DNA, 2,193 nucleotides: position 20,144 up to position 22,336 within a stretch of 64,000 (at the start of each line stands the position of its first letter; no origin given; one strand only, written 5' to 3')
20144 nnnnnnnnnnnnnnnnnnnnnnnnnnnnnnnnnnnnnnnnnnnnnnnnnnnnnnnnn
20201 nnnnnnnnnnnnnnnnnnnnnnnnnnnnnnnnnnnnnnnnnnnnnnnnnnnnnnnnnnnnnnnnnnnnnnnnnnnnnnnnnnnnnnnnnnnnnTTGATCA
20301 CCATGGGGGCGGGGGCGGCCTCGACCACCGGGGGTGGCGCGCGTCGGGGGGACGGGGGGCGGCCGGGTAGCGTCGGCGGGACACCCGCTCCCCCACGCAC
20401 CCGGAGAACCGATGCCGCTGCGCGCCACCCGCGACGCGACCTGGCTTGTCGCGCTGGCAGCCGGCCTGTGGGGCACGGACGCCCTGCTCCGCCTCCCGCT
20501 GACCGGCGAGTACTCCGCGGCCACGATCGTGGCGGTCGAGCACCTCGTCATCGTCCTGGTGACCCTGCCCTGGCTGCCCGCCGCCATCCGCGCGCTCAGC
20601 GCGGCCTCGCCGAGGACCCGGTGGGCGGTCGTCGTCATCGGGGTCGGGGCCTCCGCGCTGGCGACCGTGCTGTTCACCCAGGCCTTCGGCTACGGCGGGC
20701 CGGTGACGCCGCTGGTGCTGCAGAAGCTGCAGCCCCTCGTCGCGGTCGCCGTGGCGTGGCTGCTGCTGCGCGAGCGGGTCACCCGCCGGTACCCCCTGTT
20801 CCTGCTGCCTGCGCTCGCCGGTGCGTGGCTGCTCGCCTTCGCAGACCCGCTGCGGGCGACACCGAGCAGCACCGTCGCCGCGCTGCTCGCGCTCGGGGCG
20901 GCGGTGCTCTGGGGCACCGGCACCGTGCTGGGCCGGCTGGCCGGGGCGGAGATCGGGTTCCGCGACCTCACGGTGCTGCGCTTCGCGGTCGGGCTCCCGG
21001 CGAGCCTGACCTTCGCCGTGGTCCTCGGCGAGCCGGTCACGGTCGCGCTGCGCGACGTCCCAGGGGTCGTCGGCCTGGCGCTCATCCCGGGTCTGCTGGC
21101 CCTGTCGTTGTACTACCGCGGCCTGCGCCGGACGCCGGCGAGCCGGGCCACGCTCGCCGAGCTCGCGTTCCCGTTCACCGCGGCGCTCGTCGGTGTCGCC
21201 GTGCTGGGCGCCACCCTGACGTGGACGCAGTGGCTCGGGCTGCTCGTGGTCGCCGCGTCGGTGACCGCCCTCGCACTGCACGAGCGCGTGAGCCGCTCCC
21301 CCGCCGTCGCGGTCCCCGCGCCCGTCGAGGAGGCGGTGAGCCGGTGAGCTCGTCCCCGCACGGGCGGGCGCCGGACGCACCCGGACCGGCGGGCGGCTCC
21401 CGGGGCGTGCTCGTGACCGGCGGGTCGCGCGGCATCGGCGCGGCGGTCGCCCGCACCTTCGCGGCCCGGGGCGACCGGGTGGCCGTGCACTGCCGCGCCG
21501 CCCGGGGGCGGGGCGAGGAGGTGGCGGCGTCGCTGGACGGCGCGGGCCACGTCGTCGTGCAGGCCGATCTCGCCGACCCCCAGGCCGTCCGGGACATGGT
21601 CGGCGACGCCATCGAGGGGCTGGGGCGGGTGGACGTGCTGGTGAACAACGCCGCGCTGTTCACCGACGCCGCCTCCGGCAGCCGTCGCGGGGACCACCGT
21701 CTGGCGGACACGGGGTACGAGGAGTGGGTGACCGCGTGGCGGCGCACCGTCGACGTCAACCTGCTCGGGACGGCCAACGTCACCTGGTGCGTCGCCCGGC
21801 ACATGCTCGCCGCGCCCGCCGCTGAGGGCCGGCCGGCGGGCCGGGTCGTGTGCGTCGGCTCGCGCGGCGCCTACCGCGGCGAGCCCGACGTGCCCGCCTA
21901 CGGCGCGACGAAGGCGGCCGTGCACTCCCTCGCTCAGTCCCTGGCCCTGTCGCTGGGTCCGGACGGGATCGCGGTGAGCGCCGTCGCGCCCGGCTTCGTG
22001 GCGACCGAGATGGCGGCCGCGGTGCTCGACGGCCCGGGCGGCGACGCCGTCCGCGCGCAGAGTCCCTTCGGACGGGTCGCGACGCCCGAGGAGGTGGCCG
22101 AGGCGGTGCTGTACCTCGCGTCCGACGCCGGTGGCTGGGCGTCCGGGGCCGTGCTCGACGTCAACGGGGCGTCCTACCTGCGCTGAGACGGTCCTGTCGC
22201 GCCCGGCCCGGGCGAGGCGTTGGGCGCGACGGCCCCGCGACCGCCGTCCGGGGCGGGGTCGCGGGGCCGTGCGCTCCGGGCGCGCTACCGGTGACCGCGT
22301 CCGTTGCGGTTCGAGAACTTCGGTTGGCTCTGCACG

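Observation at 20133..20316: Four 32-bp tandem repeats plus an inverted fifth copy lie in a divergent control region, and each unit encodes an overlapping polyproline mini-ORF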

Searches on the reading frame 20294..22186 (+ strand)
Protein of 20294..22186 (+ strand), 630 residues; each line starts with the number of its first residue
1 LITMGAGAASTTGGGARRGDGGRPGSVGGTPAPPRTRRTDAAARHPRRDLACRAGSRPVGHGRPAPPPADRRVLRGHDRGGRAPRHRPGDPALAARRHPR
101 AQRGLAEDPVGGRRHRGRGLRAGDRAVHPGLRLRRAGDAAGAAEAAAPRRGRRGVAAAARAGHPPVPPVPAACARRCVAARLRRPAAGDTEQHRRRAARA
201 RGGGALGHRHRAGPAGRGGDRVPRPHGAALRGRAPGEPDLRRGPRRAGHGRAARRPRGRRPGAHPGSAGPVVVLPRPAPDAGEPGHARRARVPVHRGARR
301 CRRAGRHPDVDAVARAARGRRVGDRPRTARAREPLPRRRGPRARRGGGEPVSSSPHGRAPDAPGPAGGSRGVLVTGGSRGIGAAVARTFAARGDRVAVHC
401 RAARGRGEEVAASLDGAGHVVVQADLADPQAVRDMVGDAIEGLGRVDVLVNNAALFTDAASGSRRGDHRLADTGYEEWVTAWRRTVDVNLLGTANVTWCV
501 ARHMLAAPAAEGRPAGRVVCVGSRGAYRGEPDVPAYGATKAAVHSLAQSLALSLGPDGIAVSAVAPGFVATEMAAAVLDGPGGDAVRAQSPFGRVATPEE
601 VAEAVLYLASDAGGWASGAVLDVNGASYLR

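Call 15: search_protein_families(library=pfam, proteins=[window:20294-22186:+], max_evalue=0.001)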
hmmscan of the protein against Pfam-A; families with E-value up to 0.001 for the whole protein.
window:20294-22186:+ (630 aa): 4 families
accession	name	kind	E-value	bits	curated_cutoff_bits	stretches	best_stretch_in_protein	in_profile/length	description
PF13561.12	adh_short_C2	-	8.4e-47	160.2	27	1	379-625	6-233/236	Enoyl-(Acyl carrier protein) reductase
PF00106.31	adh_short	-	2.8e-44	151.4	26.6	1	372-577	3-190/195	short chain dehydrogenase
PF08659.16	KR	-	3.3e-05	24.3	22.6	1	372-460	3-96/180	KR domain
PF01370.27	Epimerase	-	0.00025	21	20.9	0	372-486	1-105/240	NAD dependent epimerase/dehydratase family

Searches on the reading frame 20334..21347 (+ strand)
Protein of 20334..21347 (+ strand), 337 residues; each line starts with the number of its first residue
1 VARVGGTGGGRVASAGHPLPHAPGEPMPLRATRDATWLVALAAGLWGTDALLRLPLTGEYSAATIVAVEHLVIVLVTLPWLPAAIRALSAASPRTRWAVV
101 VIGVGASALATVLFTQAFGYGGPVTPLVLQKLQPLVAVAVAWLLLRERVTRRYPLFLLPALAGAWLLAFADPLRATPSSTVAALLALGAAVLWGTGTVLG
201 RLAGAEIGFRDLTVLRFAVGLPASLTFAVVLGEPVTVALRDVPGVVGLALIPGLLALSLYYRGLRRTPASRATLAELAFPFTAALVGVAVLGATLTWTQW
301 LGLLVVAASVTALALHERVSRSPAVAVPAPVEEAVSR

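Call 12: search_protein_families(library=pfam, proteins=[window:20334-21347:+], max_evalue=0.001)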
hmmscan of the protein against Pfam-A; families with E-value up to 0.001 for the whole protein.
window:20334-21347:+ (337 aa): 1 family
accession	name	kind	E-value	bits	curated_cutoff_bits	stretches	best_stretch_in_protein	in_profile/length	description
PF00892.27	EamA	-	8.9e-29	100.9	28.2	2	182-312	3-132/135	EamA-like transporter family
